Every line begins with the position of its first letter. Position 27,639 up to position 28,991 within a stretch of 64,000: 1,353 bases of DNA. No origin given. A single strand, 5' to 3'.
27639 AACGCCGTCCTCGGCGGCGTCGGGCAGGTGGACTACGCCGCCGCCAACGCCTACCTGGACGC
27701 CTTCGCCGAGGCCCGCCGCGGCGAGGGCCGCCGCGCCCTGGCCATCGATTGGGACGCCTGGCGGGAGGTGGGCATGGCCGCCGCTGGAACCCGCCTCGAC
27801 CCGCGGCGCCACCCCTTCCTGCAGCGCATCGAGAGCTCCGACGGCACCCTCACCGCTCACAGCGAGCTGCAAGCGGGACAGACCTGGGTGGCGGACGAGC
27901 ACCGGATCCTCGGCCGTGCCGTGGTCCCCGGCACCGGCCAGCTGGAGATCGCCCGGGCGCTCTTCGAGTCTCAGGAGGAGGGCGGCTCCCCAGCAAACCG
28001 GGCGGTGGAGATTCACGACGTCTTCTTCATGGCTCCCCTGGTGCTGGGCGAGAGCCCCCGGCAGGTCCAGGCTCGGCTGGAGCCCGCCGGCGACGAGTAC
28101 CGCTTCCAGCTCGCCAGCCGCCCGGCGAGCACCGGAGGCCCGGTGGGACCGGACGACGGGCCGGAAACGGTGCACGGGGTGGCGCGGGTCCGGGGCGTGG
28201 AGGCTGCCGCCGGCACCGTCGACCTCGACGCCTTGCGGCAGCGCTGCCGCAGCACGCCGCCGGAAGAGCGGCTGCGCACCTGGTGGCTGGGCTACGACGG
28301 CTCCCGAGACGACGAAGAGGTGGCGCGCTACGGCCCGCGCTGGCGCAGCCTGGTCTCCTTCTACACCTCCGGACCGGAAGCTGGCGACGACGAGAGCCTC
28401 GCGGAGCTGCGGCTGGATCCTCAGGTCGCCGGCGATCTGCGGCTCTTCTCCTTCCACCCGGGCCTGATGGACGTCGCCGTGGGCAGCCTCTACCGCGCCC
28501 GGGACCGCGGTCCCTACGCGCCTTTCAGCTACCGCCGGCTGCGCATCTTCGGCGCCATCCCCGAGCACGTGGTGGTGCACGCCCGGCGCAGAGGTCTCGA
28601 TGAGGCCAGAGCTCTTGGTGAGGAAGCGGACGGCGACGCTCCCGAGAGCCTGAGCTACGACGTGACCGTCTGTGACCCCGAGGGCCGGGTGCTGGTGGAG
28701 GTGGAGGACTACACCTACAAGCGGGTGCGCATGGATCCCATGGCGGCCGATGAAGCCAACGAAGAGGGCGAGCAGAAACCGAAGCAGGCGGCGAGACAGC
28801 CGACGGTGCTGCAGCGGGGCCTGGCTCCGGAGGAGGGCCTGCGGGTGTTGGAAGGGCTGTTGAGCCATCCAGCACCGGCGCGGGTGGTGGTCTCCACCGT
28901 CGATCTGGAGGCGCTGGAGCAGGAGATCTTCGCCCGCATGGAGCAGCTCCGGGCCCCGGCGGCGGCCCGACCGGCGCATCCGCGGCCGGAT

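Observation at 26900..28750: Non-canonical reductive-loop order KS-AT-KR-DH-T in the final PKS module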

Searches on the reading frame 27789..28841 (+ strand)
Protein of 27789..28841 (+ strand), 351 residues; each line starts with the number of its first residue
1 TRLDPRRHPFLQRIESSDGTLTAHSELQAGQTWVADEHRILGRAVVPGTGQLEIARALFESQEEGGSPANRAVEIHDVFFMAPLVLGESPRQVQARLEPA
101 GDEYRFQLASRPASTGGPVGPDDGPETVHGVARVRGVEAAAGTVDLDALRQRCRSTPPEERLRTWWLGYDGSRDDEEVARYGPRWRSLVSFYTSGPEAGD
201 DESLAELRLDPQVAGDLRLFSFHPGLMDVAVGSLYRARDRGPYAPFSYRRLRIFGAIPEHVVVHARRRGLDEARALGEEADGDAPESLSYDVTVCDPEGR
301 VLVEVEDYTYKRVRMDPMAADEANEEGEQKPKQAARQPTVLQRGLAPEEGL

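Call 41: search_protein_representatives(protein=window:27789-28841:+)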
Query: 351 residues. Proteins with E-value up to 0.001 (for the whole library): 2620; up to 1e-10: 1298; up to 1e-30: 16. The best 150 are listed.
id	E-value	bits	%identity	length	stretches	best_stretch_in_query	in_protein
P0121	2.1e-113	395.9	64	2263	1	2-323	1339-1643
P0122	3.1e-55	204.6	49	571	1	24-317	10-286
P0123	7.4e-35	137.5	41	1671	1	8-340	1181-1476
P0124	1.1e-34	137.0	34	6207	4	27-268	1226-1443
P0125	5.4e-34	134.7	38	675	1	29-317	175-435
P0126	1.1e-33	133.7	24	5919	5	18-317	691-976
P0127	1.9e-33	132.9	29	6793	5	7-312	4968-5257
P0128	2.4e-33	132.6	38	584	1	7-315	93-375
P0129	7.2e-33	131.0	37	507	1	4-351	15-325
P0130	1.0e-32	130.5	42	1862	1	25-320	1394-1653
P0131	1.1e-32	130.4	40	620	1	10-319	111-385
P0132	1.2e-31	127.0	39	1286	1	5-350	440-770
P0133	1.3e-31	126.9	36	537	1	7-350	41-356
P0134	1.3e-31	126.8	39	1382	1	8-328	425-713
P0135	5.8e-31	124.7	40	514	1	7-350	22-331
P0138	3.6e-30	122.1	41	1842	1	7-314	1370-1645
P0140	6.4e-30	121.3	37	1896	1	9-331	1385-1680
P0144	1.2e-29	120.4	41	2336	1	5-319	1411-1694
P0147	3.1e-29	119.0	41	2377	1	7-315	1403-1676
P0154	3.9e-28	115.4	38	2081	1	5-313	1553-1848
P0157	7.2e-28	114.5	35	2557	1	24-321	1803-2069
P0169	6.0e-27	111.5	32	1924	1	8-325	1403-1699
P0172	8.2e-27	111.1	34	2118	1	8-319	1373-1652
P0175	8.6e-27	111.0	38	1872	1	5-316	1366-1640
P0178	2.3e-26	109.6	33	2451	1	14-314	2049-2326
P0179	2.4e-26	109.5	40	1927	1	5-314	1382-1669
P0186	4.2e-26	108.7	42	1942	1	6-313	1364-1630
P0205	1.9e-25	106.6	40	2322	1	14-314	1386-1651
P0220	4.9e-25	105.2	41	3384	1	25-326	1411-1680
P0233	1.0e-24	104.2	35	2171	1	4-328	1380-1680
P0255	6.2e-24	101.6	37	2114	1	5-315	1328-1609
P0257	6.4e-24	101.6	32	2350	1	14-320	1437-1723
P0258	6.9e-24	101.5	33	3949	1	25-314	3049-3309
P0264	7.5e-24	101.3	31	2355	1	5-350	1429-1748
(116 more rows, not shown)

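Call 43: find_encoding_contigs(protein=P0121, flank=10000, max_places=3)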
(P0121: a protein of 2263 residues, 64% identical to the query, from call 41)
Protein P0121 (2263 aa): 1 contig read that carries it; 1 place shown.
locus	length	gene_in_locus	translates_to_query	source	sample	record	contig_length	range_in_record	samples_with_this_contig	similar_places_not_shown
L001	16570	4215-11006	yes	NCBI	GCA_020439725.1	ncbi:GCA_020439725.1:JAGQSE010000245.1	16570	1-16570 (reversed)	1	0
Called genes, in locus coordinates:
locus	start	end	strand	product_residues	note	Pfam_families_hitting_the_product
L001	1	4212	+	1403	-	PF00668:Condensation (weak), PF00501:AMP-binding, PF00296:Bac_luciferase, PF00501:AMP-binding, PF13193:AMP-binding_C (faint), PF05050:Methyltransf_21, PF00550:PP-binding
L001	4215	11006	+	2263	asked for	PF00109:ketoacyl-synt, PF02801:Ketoacyl-synt_C, PF16197:KAsynt_C_assoc, PF22336:RhiE-like_linker, PF22621:CurL-like_PKS_C, PF00698:Acyl_transf_1, PF08659:KR, PF21089:PKS_DH_N, +5 more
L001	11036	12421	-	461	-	-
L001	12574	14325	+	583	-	PF13304:AAA_21 (faint), PF00005:ABC_tran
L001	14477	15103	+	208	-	PF03783:CsgG, PF13036:LpoB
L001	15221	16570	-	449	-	?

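Call 44: list_cluster_members(proteins=[P0121, P0205, P0257, P0264, P0255, P0130, P0144, P0147, P0258, P0220])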
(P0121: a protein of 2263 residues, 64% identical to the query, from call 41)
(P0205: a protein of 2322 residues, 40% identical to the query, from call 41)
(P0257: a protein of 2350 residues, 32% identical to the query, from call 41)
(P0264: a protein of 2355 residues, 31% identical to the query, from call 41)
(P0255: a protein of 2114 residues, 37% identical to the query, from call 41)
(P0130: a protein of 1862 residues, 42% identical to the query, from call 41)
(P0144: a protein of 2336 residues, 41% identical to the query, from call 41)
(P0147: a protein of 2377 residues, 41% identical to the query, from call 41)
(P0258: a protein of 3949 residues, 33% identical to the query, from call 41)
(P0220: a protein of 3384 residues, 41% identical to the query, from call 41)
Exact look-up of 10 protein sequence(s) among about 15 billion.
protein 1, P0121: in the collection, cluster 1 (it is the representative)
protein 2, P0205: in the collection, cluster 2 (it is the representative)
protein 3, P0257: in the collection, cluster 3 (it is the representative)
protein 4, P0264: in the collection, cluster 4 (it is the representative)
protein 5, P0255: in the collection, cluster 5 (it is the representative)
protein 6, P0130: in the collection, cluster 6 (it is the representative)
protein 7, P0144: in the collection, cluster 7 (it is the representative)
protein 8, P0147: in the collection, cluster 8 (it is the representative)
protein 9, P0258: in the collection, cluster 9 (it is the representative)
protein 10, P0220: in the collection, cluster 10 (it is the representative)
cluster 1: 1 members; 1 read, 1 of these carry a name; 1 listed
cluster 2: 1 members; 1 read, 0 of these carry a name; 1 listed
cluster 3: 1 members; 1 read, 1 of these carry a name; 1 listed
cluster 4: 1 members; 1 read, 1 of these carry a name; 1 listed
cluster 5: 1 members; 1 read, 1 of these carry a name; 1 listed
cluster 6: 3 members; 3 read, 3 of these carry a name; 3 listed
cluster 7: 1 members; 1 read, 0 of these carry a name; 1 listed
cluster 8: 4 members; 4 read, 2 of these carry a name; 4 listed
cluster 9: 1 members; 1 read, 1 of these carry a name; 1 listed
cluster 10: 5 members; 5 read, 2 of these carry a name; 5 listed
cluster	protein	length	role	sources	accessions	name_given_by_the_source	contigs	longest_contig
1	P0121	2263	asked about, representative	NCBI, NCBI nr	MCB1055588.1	MAG: SDR family NAD(P)-dependent oxidoreductase [Acidobacteria bacterium] | SDR family NAD(P)-dependent oxidoreductase [Acidobacteriota bacterium]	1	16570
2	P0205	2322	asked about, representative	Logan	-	-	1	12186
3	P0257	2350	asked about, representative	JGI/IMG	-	acyl transferase domain-containing protein/acyl carrier protein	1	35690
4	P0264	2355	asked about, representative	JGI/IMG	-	acyl transferase domain-containing protein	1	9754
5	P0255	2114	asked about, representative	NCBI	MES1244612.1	MAG: SDR family NAD(P)-dependent oxidoreductase, partial [Acidobacteriota bacterium]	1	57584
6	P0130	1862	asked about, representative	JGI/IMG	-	acyl transferase domain-containing protein/acyl carrier protein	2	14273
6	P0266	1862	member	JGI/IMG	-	acyl transferase domain-containing protein/acyl carrier protein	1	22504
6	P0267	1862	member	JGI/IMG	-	acyl transferase domain-containing protein/acyl carrier protein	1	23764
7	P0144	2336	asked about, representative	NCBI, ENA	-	-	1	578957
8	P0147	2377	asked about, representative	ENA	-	-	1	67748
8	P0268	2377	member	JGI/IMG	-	phthiocerol/phenolphthiocerol synthesis type-I polyketide synthase E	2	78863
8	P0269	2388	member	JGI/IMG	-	phthiocerol/phenolphthiocerol synthesis type-I polyketide synthase E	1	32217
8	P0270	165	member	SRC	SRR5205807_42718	-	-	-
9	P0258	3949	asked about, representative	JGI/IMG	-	amino acid adenylation domain-containing protein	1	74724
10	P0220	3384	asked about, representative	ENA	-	-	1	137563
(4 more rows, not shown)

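Call 48: list_cluster_members(proteins=[P0179, P0186, P0154, P0138, P0175, P0123, P0140, P0169, P0172, P0233])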
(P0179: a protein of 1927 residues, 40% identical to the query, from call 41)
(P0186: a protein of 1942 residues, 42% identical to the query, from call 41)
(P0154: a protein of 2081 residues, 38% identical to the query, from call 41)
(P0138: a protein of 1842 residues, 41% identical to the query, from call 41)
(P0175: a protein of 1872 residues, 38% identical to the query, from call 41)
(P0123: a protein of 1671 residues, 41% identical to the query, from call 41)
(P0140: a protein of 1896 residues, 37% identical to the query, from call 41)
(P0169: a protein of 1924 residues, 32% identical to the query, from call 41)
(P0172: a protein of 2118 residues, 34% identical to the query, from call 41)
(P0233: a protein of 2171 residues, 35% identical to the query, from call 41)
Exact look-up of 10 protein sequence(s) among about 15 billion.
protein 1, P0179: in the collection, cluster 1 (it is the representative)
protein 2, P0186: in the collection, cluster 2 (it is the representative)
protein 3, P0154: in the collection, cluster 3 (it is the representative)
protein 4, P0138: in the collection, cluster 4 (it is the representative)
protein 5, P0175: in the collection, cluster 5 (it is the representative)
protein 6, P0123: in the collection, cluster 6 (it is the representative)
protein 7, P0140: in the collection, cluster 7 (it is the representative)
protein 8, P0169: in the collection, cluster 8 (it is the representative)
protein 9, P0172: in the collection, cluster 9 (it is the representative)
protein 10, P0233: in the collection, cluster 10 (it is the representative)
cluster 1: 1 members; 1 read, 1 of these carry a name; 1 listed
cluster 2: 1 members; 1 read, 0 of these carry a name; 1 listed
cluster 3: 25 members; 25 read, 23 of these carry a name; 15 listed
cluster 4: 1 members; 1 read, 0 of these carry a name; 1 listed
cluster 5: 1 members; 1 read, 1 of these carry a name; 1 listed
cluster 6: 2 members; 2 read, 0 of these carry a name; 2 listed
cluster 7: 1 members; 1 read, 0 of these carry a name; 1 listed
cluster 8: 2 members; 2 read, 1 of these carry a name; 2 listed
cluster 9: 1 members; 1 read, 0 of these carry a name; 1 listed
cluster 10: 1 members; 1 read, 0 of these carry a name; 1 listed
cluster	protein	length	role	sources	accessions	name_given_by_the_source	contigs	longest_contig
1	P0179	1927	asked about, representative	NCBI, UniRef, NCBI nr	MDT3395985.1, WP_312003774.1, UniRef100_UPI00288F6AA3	SDR family NAD(P)-dependent oxidoreductase [Streptomyces sp. B1866] | type I polyketide synthase n=1 Tax=Streptomyces sp. B1866 TaxID=3075431 ...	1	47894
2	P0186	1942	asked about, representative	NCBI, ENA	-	-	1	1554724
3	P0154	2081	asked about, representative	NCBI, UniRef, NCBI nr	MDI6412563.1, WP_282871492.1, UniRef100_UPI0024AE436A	SDR family NAD(P)-dependent oxidoreductase [Streptomyces albus] | type I polyketide synthase n=1 Tax=Streptomyces albus TaxID=1888 RepID=UPI0024AE436A | type I polyketide synthase [Streptomyces albus]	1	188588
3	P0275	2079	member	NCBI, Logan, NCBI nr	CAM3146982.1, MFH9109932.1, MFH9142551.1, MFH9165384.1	type I polyketide synthase [Streptomyces albus] | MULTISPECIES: type I polyketide synthase [Streptomyces]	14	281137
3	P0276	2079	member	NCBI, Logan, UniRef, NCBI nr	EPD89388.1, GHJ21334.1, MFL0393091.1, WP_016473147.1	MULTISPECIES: type I polyketide synthase [Streptomyces] | type I polyketide synthase n=1 Tax=Streptomyces TaxID=1883 RepID=UPI00034E90F8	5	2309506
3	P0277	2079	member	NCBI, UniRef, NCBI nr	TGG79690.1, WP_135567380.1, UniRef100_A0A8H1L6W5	type I polyketide synthase [Streptomyces albus] | SDR family NAD(P)-dependent oxidoreductase n=3 Tax=Streptomyces albus TaxID=1888 ...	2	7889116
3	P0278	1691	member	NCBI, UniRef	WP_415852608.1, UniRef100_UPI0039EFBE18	type I polyketide synthase, partial [Streptomyces albus] | type I polyketide synthase n=3 Tax=Streptomyces TaxID=1883 RepID=UPI0039EFBE18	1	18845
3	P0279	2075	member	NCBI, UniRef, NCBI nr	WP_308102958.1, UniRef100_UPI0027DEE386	type I polyketide synthase [Streptomyces albus] | type I polyketide synthase n=1 Tax=Streptomyces sp. PHES57 TaxID=2872626 ... | SDR family NAD(P)-dependent oxidoreductase [Streptomyces sp. PHES57]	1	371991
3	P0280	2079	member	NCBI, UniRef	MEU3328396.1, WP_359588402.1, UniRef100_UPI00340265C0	SDR family NAD(P)-dependent oxidoreductase [Streptomyces albus] | type I polyketide synthase n=1 Tax=Streptomyces albus TaxID=1888 RepID=UPI00340265C0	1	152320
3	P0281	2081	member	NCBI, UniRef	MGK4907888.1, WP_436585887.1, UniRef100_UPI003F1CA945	SDR family NAD(P)-dependent oxidoreductase [Streptomyces albus] | type I polyketide synthase n=1 Tax=Streptomyces albus TaxID=1888 RepID=UPI003F1CA945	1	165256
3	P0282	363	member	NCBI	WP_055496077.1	phosphopantetheine-binding protein [Streptomyces albus]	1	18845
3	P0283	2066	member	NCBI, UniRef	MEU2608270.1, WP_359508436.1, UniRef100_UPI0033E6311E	type I polyketide synthase [Streptomyces albus] | type I polyketide synthase n=1 Tax=Streptomyces albus TaxID=1888 RepID=UPI0033E6311E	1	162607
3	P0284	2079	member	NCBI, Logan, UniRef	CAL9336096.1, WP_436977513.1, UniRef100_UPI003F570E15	SDR family NAD(P)-dependent oxidoreductase [Streptomyces sp. enrichment culture] | type I polyketide synthase n=1 Tax=Streptomyces sp. enrichment culture TaxID=1795815 ...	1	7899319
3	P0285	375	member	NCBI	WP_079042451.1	polyketide synthase dehydratase domain-containing protein [Streptomyces albus]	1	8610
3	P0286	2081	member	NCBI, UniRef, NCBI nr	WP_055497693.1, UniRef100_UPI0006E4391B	type I polyketide synthase [Streptomyces albus] | type I polyketide synthase n=1 Tax=Streptomyces albus TaxID=1888 RepID=UPI0006E4391B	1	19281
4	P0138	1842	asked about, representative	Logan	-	-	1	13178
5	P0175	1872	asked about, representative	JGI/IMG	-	acyl transferase domain-containing protein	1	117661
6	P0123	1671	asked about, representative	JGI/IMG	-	-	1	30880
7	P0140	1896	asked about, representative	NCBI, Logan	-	-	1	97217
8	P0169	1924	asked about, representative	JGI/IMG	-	acyl transferase domain-containing protein/acyl carrier protein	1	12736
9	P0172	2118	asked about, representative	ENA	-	-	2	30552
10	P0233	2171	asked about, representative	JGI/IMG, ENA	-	-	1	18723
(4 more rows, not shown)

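Call 49: find_encoding_contigs(protein=P0179, flank=10000, max_places=2)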
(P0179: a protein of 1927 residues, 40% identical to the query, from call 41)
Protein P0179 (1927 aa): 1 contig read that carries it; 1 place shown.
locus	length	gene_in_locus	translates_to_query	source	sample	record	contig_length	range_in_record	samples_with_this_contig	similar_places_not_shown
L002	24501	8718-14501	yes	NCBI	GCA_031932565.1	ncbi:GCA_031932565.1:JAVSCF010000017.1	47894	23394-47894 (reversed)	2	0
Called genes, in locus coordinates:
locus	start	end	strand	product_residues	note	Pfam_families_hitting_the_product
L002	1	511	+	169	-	PF00550:PP-binding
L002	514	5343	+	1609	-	PF00109:ketoacyl-synt, PF02801:Ketoacyl-synt_C, PF16197:KAsynt_C_assoc, PF22336:RhiE-like_linker, PF22621:CurL-like_PKS_C, PF00698:Acyl_transf_1, PF22953:SpnB_Rossmann, PF08659:KR, +2 more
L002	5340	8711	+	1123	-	PF00668:Condensation, PF00501:AMP-binding, PF13193:AMP-binding_C, PF00550:PP-binding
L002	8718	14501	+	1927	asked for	PF00109:ketoacyl-synt, PF02801:Ketoacyl-synt_C, PF16197:KAsynt_C_assoc, PF22336:RhiE-like_linker, PF22621:CurL-like_PKS_C, PF00698:Acyl_transf_1, PF21394:Beta-ketacyl_N, PF08659:KR, +6 more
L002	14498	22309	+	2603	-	PF00668:Condensation, PF00501:AMP-binding, PF13193:AMP-binding_C, PF00550:PP-binding, PF00668:Condensation, PF00501:AMP-binding, PF13193:AMP-binding_C, PF00550:PP-binding, +1 more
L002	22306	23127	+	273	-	PF00975:Thioesterase, PF12697:Abhydrolase_6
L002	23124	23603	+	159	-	PF00903:Glyoxalase, PF13468:Glyoxalase_3, PF13669:Glyoxalase_4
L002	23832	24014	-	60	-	-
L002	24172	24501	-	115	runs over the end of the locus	-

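Call 50: find_encoding_contigs(protein=P0154, flank=10000, max_places=1)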
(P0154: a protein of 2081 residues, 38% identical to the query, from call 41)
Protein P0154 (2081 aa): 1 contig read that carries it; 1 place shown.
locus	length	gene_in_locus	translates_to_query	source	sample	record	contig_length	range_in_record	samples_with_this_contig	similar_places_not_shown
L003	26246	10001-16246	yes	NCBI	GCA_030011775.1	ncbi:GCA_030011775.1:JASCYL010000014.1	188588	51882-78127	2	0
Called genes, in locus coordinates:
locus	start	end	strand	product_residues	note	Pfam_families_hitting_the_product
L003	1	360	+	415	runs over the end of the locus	-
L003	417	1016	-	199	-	PF09860:DUF2087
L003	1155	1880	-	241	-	-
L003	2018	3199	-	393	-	PF04107:GCS2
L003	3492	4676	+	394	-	PF00892:EamA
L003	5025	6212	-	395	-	PF00890:FAD_binding_2 (weak), PF01134:GIDA (faint), PF01266:DAO, PF03486:HI0933_like (faint), PF07992:Pyr_redox_2 (faint), PF12831:FAD_oxidored (weak), PF13450:NAD_binding_8 (weak), PF13738:Pyr_redox_3 (faint), +1 more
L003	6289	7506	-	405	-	PF00155:Aminotran_1_2, PF01041:DegT_DnrJ_EryC1, PF01212:Beta_elim_lyase (weak), PF00266:Aminotran_5 (weak)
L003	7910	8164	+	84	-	-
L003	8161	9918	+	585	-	PF00501:AMP-binding, PF13193:AMP-binding_C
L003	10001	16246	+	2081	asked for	PF00109:ketoacyl-synt, PF02801:Ketoacyl-synt_C, PF16197:KAsynt_C_assoc, PF22336:RhiE-like_linker, PF22621:CurL-like_PKS_C, PF00698:Acyl_transf_1, PF08659:KR, PF00106:adh_short, +5 more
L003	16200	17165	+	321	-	PF02826:2-Hacid_dh_C (weak), PF07992:Pyr_redox_2 (weak), PF02737:3HCDH_N, PF03721:UDPG_MGDP_dh_N (faint), PF00725:3HCDH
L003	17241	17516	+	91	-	-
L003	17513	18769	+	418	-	PF02771:Acyl-CoA_dh_N, PF02770:Acyl-CoA_dh_M, PF00441:Acyl-CoA_dh_1, PF08028:Acyl-CoA_dh_2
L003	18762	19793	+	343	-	PF12689:Acid_PPase (faint), PF00702:Hydrolase (weak)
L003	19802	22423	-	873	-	PF13581:HATPase_c_2, PF02518:HATPase_c (weak), PF08448:PAS_4 (faint), PF00989:PAS, PF13426:PAS_9 (faint), PF01590:GAF, PF13185:GAF_2 (faint), PF07228:SpoIIE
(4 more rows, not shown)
